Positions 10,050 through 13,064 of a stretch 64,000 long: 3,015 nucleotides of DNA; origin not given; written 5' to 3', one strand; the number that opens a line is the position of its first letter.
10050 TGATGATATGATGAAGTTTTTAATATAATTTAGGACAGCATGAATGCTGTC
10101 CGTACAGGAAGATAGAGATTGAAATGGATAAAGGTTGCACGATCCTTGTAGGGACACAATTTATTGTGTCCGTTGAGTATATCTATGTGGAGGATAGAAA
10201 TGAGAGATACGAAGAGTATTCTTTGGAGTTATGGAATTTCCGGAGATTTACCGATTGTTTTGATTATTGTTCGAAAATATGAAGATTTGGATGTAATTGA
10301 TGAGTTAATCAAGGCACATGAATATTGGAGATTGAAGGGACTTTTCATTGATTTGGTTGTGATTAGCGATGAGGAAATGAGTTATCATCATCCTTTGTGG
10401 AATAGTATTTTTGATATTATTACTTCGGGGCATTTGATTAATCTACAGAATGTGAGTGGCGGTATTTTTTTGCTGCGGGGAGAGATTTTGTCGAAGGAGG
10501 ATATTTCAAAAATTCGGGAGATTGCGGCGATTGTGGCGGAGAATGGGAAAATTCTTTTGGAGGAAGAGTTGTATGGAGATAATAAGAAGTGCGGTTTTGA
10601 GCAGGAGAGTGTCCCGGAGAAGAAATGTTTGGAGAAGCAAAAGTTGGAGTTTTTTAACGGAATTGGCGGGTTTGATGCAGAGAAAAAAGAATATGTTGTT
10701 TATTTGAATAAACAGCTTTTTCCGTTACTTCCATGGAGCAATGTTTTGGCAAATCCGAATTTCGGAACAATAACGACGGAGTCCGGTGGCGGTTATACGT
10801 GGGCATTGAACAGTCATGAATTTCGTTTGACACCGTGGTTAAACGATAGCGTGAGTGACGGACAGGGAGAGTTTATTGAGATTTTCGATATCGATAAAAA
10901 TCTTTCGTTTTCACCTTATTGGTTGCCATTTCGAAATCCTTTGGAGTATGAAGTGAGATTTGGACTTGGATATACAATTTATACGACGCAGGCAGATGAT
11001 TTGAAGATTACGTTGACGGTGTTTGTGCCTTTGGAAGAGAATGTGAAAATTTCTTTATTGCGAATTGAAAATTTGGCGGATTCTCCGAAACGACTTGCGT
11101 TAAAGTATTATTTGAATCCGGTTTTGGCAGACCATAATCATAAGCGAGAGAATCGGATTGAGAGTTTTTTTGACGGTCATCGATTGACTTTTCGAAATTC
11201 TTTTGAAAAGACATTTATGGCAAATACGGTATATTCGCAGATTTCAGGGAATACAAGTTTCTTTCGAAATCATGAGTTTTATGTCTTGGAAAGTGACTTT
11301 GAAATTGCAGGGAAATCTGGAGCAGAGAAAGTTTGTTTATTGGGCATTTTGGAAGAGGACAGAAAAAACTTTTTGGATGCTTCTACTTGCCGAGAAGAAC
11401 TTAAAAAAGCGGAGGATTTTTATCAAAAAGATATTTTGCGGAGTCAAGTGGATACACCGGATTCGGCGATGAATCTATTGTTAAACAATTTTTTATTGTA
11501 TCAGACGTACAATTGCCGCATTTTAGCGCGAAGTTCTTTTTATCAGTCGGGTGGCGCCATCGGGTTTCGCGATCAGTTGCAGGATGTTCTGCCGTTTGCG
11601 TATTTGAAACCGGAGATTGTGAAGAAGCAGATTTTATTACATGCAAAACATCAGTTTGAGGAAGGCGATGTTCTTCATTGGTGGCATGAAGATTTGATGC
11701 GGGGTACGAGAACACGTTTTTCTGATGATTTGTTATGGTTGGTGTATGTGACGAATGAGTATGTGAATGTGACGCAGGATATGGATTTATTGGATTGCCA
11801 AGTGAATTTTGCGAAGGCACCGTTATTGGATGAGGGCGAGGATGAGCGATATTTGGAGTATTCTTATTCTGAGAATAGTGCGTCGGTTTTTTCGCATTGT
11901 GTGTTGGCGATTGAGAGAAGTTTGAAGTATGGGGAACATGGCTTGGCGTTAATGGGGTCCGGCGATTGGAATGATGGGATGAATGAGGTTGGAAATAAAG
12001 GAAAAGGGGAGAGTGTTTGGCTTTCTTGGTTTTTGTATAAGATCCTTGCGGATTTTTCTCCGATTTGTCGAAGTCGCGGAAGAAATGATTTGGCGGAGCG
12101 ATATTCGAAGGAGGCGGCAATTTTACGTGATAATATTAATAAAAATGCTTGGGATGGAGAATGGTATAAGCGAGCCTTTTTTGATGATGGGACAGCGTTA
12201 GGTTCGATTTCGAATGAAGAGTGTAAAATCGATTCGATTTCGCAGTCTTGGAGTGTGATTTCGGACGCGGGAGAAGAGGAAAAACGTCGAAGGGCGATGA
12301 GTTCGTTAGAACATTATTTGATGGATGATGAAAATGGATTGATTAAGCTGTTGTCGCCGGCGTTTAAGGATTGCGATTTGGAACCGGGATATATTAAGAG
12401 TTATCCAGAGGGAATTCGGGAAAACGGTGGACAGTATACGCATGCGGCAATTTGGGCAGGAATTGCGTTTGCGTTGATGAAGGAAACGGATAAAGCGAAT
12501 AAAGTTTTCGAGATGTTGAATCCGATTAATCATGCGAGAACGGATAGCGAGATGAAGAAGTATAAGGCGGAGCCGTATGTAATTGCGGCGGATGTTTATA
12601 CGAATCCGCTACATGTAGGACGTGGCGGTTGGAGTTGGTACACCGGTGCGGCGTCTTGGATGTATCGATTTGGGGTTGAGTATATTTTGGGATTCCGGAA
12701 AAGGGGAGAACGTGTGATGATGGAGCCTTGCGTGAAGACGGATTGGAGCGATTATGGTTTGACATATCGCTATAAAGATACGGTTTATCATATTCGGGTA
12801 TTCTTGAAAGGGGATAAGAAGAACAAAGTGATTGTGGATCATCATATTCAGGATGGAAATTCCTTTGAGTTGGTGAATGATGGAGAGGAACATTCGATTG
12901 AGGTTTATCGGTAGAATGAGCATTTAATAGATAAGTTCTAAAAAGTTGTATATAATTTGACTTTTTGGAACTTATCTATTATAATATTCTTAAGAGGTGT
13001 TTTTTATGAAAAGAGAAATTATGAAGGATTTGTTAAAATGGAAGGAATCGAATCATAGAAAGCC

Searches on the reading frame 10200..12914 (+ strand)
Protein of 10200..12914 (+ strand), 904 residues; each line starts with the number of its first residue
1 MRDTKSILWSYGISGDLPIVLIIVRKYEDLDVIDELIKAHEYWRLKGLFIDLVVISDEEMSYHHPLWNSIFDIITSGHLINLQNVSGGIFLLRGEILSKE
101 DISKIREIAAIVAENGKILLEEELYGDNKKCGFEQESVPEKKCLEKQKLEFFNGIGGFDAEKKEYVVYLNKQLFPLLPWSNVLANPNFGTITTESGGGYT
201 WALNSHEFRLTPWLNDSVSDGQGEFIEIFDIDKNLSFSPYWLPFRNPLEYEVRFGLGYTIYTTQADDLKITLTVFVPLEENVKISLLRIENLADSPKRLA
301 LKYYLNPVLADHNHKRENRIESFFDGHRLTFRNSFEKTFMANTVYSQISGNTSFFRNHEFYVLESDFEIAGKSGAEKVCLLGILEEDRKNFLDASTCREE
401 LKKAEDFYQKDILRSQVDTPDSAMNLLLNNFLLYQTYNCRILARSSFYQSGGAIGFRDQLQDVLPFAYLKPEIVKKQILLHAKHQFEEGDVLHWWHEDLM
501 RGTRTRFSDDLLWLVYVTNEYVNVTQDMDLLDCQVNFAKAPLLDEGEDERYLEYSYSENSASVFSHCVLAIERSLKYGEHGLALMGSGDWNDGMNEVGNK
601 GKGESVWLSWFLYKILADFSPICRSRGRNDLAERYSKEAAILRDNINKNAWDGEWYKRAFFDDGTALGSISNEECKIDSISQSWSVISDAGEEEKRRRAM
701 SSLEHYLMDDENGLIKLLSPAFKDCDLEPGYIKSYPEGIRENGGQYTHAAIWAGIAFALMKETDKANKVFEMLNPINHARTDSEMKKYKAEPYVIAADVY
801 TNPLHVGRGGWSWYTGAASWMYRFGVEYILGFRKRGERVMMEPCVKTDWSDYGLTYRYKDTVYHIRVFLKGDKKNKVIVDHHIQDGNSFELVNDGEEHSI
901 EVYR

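Call 3: search_protein_families(library=pfam, proteins=[window:10200-12914:+], max_evalue=0.01)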
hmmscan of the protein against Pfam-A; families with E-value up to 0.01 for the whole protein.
window:10200-12914:+ (904 aa): 2 families
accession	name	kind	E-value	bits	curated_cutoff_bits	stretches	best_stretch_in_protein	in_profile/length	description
PF17167.11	Glyco_hydro_94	-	1.1e-121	406.9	27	1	410-831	4-420/420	Glycosyl hydrolase 94 superfamily, catalytic domain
PF06165.18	GH94_b-supersand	-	6.1e-43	147.5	23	1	178-348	3-176/251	Glycosyl hydrolase 94, supersandwich domain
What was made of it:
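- On Cyclic beta-1,2-glucan synthase (Cgs; GT84 + GH189 + GH94): Pfam PF17167, E = 1e-121 (call 3).
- Checked: ORF2 has the GH94 catalytic domain PF17167 (call 3).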

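Call 7: search_solved_structures(query=window:10200-12914:+, max_evalue=0.001, show_alignments=1)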
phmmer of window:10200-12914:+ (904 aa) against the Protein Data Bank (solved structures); distinct sequences matched with E-value up to 0.001: 16.
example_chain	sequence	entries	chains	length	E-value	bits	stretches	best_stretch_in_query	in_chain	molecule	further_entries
8rf9_A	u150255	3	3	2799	2.4e-188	631.7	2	402-856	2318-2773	Cyclic beta 1-2 glucan synthetase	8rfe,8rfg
8rf0_A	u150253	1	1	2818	2.5e-188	631.6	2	402-856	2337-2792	Cyclic beta-(1,2)-glucan synthase NdvB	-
3qde_A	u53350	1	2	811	9.3e-67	229.3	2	407-902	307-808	Cellobiose phosphorylase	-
8ho7_A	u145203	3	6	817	1.1e-66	229.1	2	407-902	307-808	Cellobiose phosphorylase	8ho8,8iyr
8ho9_A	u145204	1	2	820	2.2e-64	221.5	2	407-902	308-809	Cellobiose phosphorylase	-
8hob_A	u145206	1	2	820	6.1e-64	220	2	407-902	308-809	Cellobiose phosphorylase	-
3s4c_A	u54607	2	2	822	2.2e-60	208.2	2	406-888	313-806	Lactose Phosphorylase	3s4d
3rrs_A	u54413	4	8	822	1.9e-59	205.1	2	406-888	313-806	Cellobiose phosphorylase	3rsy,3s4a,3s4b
1v7v_A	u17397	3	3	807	6.7e-59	203.3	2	405-867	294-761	chitobiose phosphorylase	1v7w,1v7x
2cqs_A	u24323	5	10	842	2.5e-57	198.1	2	414-872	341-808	Cellobiose Phosphorylase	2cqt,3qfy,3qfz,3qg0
3afj_A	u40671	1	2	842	2.7e-57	198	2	414-872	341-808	Cellobiose Phosphorylase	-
3act_A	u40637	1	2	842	2.4e-56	194.9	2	414-872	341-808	Cellobiose Phosphorylase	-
3acs_A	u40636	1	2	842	3.6e-56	194.3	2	414-872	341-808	Cellobiose Phosphorylase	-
8bou_A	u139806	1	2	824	6.3e-46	160.4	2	362-883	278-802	N,N'-diacetylchitobiose phosphorylase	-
4zle_A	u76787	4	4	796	1.4e-44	155.9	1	415-899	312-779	Putative b-glycan phosphorylase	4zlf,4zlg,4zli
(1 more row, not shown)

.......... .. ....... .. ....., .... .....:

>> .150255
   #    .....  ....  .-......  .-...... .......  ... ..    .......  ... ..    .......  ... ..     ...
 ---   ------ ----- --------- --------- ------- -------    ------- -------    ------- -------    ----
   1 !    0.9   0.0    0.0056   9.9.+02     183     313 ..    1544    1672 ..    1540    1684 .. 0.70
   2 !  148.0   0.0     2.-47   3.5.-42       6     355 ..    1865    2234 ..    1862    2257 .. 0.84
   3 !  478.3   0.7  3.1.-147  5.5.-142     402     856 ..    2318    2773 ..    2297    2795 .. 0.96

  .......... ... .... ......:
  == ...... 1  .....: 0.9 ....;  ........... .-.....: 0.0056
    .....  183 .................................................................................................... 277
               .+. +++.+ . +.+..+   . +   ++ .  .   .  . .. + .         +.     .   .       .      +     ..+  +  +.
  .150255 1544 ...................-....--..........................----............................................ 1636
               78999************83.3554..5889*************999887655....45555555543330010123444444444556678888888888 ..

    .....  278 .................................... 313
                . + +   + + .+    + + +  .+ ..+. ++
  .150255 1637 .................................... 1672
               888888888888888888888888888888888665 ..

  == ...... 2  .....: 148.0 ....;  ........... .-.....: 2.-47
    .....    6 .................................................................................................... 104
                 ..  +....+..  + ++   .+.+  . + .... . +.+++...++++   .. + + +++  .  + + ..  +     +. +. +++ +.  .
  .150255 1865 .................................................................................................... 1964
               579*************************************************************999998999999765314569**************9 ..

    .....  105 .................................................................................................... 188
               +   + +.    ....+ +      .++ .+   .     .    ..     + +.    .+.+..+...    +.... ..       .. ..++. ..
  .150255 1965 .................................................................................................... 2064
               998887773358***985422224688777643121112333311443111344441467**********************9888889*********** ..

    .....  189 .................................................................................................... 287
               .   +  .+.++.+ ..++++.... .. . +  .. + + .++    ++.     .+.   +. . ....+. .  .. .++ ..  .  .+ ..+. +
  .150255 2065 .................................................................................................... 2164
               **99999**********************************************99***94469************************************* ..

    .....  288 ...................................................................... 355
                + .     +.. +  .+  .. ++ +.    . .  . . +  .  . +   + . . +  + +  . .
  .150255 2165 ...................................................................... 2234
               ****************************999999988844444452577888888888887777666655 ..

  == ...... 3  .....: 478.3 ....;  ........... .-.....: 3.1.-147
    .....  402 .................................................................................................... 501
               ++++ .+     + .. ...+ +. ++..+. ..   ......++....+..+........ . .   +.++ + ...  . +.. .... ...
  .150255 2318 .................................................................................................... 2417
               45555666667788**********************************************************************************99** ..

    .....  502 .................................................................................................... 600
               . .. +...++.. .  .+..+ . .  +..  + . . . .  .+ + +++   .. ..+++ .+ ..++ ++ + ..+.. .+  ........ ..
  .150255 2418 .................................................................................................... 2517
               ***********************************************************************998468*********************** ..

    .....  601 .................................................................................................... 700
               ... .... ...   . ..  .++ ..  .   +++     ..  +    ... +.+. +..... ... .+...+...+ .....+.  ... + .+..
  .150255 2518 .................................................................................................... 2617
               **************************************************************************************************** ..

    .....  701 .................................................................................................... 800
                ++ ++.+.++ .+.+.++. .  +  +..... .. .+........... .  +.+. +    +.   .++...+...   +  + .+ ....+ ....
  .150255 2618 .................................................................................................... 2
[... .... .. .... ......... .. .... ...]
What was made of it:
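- On Cyclic beta-1,2-glucan synthase (Cgs; GT84 + GH189 + GH94): Call 7: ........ and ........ are conserved in ORF2.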
